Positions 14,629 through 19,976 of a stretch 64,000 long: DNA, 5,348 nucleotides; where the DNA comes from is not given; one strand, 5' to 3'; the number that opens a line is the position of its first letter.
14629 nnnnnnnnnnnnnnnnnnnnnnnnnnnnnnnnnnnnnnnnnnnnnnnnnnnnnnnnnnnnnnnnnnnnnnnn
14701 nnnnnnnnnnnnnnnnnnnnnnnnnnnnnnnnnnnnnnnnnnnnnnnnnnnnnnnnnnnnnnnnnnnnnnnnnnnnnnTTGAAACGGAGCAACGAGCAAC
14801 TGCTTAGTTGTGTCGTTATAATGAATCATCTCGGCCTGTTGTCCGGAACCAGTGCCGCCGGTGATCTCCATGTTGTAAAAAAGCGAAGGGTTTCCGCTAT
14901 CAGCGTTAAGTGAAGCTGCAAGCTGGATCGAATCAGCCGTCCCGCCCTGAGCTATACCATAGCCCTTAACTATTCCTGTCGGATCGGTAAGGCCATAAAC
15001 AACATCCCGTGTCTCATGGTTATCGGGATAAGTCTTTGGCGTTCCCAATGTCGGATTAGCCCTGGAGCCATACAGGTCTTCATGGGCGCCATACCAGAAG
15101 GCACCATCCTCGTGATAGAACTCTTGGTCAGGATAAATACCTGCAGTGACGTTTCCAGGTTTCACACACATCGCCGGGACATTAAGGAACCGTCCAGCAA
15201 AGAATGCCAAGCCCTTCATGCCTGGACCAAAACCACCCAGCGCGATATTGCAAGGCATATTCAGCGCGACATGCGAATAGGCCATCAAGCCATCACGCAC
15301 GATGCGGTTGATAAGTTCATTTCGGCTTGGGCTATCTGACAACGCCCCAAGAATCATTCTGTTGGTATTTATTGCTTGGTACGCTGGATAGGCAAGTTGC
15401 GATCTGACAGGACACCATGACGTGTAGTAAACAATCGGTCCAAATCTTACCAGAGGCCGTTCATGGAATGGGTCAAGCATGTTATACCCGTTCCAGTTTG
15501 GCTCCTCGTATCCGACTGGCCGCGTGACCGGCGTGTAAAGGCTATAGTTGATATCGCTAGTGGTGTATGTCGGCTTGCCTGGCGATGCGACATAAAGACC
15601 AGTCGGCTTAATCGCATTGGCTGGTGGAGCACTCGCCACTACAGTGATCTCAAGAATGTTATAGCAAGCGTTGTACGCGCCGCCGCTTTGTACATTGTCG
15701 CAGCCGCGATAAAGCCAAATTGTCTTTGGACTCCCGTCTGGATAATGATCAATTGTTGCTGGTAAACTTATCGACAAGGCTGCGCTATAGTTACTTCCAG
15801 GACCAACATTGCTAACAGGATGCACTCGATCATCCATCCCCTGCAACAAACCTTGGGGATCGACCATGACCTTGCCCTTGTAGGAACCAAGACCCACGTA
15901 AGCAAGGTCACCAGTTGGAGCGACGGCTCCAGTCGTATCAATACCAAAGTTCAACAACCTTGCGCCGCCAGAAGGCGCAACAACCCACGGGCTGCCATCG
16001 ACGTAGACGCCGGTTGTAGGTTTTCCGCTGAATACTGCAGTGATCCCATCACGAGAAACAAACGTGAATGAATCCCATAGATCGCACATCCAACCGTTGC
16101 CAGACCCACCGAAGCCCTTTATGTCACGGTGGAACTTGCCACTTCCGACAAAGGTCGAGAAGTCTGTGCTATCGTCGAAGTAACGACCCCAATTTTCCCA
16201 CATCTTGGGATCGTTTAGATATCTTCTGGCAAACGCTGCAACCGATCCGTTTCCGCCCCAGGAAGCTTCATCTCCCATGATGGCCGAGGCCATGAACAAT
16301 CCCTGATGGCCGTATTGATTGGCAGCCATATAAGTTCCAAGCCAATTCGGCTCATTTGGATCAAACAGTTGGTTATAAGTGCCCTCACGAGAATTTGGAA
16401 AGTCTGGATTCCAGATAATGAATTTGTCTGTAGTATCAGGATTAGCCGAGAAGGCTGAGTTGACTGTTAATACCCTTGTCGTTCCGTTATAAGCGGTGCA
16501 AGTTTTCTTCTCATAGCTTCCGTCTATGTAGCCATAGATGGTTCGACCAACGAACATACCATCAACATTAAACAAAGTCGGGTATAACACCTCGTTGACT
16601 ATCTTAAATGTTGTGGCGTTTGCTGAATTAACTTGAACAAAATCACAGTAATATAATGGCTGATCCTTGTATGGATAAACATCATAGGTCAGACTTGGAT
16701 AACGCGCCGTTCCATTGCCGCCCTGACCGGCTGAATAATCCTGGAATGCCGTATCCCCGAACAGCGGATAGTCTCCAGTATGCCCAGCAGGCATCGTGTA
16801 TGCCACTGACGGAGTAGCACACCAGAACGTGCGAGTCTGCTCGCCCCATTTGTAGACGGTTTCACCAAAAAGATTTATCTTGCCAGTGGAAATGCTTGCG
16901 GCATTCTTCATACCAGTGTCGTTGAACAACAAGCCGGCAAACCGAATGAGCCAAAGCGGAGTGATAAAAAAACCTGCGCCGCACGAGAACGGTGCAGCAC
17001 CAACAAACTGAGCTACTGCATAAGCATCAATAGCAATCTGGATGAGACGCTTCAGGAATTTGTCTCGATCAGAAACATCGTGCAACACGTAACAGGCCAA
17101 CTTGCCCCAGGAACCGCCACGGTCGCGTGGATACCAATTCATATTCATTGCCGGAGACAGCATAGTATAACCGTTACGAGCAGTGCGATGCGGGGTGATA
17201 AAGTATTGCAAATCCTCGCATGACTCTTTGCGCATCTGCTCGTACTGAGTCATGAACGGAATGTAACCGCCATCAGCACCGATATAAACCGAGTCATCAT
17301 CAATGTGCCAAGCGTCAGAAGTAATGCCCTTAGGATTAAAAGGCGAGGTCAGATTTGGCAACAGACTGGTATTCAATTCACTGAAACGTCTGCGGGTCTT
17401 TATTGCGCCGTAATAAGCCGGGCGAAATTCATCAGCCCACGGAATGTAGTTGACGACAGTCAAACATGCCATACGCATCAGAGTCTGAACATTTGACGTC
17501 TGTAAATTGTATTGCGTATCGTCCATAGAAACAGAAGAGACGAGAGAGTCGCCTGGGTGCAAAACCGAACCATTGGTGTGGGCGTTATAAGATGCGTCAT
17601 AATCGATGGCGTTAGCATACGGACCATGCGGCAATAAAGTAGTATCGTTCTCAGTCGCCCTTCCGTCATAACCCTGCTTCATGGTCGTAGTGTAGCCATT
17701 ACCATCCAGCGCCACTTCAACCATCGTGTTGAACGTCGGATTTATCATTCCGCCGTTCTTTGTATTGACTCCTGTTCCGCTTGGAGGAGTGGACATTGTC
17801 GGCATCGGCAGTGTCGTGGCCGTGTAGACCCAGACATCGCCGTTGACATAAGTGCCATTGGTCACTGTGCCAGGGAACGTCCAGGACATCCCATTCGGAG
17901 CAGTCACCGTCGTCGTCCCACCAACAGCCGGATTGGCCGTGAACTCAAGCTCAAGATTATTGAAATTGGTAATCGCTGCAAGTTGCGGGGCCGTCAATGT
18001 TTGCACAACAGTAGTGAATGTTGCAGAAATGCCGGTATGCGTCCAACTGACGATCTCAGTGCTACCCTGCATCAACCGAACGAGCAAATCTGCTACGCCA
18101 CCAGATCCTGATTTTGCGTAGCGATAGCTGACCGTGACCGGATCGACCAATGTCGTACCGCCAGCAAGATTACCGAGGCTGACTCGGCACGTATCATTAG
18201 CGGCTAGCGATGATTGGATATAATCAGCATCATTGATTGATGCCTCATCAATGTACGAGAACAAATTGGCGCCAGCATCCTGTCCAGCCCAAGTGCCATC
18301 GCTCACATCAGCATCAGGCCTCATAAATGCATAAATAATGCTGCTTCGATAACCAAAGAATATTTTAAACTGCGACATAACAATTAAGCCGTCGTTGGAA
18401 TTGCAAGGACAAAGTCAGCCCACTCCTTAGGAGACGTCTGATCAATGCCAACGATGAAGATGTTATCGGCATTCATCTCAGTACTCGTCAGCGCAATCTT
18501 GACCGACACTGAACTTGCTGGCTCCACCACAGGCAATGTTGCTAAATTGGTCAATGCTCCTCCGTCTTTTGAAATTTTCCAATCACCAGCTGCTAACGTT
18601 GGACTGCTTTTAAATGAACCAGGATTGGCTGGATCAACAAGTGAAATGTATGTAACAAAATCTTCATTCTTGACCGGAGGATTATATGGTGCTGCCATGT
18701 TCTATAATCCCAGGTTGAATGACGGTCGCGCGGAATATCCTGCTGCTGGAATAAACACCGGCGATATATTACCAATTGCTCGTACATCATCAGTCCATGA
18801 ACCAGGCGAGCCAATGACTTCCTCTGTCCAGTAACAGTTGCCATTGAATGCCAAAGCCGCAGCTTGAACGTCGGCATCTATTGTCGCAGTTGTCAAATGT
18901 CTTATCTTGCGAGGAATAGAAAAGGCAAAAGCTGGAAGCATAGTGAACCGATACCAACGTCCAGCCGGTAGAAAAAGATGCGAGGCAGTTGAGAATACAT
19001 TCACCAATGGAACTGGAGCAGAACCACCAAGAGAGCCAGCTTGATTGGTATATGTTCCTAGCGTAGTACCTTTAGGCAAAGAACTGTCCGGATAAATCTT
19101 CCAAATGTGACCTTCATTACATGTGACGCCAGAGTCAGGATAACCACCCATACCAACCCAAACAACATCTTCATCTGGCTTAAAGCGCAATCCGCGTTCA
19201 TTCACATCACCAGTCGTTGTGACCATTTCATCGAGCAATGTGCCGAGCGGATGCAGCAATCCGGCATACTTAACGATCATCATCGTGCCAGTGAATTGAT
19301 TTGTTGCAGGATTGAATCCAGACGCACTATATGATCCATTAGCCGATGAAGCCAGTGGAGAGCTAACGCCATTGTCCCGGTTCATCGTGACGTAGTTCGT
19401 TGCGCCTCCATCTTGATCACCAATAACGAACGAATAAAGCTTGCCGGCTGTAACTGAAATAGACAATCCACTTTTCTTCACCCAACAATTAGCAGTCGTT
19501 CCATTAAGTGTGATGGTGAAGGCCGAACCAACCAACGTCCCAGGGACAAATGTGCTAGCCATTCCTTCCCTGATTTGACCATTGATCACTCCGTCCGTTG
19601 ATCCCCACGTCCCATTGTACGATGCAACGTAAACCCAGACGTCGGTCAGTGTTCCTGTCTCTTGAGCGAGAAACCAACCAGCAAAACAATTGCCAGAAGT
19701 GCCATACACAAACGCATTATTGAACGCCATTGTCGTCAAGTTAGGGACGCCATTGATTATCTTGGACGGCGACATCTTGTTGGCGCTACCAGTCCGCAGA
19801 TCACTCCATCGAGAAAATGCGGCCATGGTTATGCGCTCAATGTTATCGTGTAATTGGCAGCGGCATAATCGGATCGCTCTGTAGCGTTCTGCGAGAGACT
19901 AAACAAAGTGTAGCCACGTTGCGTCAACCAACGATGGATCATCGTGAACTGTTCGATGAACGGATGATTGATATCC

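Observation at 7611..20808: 13-kb island of giant beta-rich proteins inserted between capsid genes and head-tail connector genes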

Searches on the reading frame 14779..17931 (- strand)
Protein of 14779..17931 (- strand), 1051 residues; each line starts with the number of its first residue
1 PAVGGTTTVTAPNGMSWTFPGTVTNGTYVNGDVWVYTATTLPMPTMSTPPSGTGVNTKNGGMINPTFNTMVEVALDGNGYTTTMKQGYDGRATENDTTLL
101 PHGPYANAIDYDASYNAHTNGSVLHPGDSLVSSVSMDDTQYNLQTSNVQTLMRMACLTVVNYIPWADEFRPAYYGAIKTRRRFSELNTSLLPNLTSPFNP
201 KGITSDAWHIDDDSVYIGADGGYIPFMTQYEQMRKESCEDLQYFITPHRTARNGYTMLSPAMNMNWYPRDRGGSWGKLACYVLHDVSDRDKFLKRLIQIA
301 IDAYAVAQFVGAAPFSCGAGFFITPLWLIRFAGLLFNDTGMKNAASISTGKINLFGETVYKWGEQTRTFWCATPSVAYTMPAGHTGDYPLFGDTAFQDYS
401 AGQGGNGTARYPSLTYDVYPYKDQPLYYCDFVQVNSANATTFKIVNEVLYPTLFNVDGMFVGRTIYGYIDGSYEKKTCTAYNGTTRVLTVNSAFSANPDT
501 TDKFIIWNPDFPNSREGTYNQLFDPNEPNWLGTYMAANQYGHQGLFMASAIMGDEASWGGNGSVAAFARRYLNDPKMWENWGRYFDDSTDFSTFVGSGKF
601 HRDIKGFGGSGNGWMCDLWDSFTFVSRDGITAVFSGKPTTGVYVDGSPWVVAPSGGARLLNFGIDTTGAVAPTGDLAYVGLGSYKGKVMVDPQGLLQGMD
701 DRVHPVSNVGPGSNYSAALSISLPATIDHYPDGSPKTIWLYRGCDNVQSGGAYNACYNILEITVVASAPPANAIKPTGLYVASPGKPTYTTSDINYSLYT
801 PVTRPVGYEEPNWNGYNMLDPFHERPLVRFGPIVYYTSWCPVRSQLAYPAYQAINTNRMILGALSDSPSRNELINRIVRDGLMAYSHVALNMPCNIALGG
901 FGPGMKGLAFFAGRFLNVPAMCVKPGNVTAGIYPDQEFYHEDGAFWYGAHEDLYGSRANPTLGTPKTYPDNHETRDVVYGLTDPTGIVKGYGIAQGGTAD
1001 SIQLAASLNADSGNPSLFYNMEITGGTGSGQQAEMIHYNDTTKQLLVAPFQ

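Call 79: search_protein_representatives(protein=window:14779-17931:-)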
Query: 1051 residues. Proteins with E-value up to 0.001 (for the whole library): 356; up to 1e-10: 89; up to 1e-30: 34. The best 150 are listed.
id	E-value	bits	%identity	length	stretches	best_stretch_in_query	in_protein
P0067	4.2e-156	537.8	49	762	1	15-640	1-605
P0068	1.6e-155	535.9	55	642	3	623-1050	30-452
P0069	2.9e-134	465.5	59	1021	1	623-1032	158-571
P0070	4.1e-134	465.0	52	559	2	6-422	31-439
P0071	4.7e-124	431.7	53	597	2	5-422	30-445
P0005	5.0e-119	415.1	48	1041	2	3-425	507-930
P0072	3.9e-110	385.6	48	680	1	154-627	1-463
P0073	5.2e-110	385.2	55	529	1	286-648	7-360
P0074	9.3e-95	334.7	46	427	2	121-422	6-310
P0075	5.7e-83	295.7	45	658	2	623-1045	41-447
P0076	8.0e-72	258.8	47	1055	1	622-1033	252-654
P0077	2.8e-69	250.4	44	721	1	623-1045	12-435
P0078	5.0e-69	249.5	43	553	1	624-1049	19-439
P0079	7.4e-61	222.5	42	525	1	623-1049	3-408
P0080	1.5e-60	221.5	42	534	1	621-1047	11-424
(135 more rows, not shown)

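Call 81: search_protein_families(library=pfam, alignment_id=A4, max_evalue=0.001)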
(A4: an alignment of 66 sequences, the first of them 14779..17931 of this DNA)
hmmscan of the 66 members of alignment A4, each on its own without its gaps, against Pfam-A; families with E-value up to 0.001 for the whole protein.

A. member 1, window:14779-17931:- (1051 aa): 0 families

B. families by the number of members that match (of 66 scanned): 19 families
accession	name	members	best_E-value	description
PF19190.6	BACON_2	2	2.5e-23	Viral BACON domain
PF00041.27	fn3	2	1.2e-12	Fibronectin type III domain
PF13385.13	Laminin_G_3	1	1.6e-15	Concanavalin A-like lectin/glucanases superfamily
PF22544.2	HYDIN_VesB_CFA65-like_Ig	1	7.9e-15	HYDIN/CFA65/VesB-like, Ig-like domain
PF18911.6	PKD_4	1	5.8e-13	PKD domain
PF13205.12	Big_5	1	7.1e-11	Bacterial Ig-like domain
PF00801.26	PKD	1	9.7e-10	PKD domain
PF00028.23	Cadherin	1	6e-08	Cadherin domain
PF16656.11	Pur_ac_phosph_N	1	4.1e-07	Purple acid Phosphatase, N-terminal domain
PF25174.1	Beta-prop_THOC3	1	1.6e-06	THOC3 beta-propeller domain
PF22076.2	Cep192_D6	1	6.6e-06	Cep192 domain 6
PF13585.12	CHU_C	1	1.8e-05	CHU_C Type IX secretion signal domain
PF18962.6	Por_Secre_tail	1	2.9e-05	Secretion system C-terminal sorting domain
PF24507.1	Ig_CFAP65_4th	1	4.3e-05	CFAP65, fourth Ig-like domain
PF03551.20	PadR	1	0.00016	Transcriptional regulator PadR-like family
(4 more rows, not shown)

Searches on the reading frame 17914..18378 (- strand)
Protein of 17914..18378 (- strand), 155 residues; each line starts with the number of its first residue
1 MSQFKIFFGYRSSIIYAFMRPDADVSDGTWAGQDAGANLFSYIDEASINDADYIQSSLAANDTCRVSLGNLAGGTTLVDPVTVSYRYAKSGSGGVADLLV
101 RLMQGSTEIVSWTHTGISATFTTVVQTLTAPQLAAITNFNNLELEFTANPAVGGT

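Call 41: search_protein_families(library=pfam, proteins=[window:17914-18378:-], max_evalue=5)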
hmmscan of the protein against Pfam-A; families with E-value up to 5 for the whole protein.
window:17914-18378:- (155 aa): 1 family
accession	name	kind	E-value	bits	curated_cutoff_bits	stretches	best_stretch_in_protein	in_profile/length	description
PF18781.7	Phage_spike_2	-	0.12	13.2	25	1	12-42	34-64/76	Phage spike trimer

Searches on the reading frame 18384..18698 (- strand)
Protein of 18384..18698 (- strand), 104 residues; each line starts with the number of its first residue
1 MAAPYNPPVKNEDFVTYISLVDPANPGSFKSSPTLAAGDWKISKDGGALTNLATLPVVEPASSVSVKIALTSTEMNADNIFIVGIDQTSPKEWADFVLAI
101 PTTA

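Call 6: search_protein_families(library=pfam, proteins=[window:18384-18698:-], max_evalue=0.01)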
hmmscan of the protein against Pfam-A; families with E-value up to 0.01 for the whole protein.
window:18384-18698:- (104 aa): 0 families

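Call 7: search_protein_families(library=phrogs, proteins=[window:18384-18698:-], max_evalue=0.01)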
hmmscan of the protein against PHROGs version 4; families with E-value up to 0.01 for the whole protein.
window:18384-18698:- (104 aa): 0 families

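Call 41: search_protein_families(library=pfam, proteins=[window:18384-18698:-], max_evalue=5)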
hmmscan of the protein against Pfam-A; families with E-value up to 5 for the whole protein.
window:18384-18698:- (104 aa): 1 family
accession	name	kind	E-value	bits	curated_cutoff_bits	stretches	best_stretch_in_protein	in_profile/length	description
PF16353.11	LacZ_4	-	0.038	14.7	27.3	1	38-94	17-73/87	Beta-galactosidase, domain 4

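Call 94: search_protein_families(library=ncbifam, proteins=[window:18384-18698:-], max_evalue=0.01)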
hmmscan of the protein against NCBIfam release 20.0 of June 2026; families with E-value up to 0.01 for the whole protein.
window:18384-18698:- (104 aa): 0 families

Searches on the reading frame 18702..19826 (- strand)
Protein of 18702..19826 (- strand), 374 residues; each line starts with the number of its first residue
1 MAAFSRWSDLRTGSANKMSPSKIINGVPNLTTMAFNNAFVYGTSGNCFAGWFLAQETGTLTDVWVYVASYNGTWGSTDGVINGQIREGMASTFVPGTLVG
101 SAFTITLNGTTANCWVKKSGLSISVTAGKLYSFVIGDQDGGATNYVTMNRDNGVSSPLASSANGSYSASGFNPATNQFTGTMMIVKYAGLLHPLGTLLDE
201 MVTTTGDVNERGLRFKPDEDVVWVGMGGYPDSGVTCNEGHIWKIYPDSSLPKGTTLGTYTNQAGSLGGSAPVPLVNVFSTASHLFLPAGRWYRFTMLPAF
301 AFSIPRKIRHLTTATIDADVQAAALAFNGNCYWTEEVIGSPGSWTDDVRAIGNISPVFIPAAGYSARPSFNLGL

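Call 6: search_protein_families(library=pfam, proteins=[window:18702-19826:-], max_evalue=0.01)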
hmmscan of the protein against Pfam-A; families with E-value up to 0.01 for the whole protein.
window:18702-19826:- (374 aa): 0 families

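Call 7: search_protein_families(library=phrogs, proteins=[window:18702-19826:-], max_evalue=0.01)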
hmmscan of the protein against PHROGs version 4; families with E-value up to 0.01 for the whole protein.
window:18702-19826:- (374 aa): 0 families

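Call 41: search_protein_families(library=pfam, proteins=[window:18702-19826:-], max_evalue=5)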
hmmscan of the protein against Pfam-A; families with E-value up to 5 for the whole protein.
window:18702-19826:- (374 aa): 1 family
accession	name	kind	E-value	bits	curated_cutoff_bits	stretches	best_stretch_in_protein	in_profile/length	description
PF16082.10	Phage_holin_2_4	-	1.7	9.1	30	1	32-74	10-52/77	Bacteriophage holin family, superfamily II-like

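Call 87: find_homologous_proteins(query=window:18702-19826:-, max_evalue=0.001)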
Query window:18702-19826:- (374 aa): 4 proteins with E <= 0.001 among 4508 candidates.
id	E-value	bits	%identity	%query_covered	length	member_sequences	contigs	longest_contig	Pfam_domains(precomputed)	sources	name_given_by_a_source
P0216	4.2e-251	851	100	100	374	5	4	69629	-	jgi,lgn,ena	-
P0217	1.4e-55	207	39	91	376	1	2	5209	-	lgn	-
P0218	2.5e-53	200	40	88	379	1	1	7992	-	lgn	-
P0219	1.6e-43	167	36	88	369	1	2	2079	-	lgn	-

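Call 88: find_encoding_contigs(protein=P0218, flank=8000, max_places=2)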
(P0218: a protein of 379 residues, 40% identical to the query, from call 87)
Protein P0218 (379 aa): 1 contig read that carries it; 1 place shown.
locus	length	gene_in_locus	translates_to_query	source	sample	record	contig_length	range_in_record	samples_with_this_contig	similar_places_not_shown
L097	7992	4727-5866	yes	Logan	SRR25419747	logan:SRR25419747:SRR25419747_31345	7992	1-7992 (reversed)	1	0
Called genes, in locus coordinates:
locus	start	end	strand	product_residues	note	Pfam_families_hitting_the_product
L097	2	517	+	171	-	?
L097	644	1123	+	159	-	PF18907:DUF5662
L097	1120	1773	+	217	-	-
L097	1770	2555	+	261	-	-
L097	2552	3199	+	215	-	PF13578:Methyltransf_24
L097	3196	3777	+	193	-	-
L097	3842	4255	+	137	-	-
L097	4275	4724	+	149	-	-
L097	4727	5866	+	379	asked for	-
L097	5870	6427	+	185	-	-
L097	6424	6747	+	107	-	PF10651:BppU_N (weak)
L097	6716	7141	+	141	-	-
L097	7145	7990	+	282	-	?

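Call 94: search_protein_families(library=ncbifam, proteins=[window:18702-19826:-], max_evalue=0.01)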
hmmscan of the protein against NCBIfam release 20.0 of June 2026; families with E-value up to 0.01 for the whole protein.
window:18702-19826:- (374 aa): 0 families
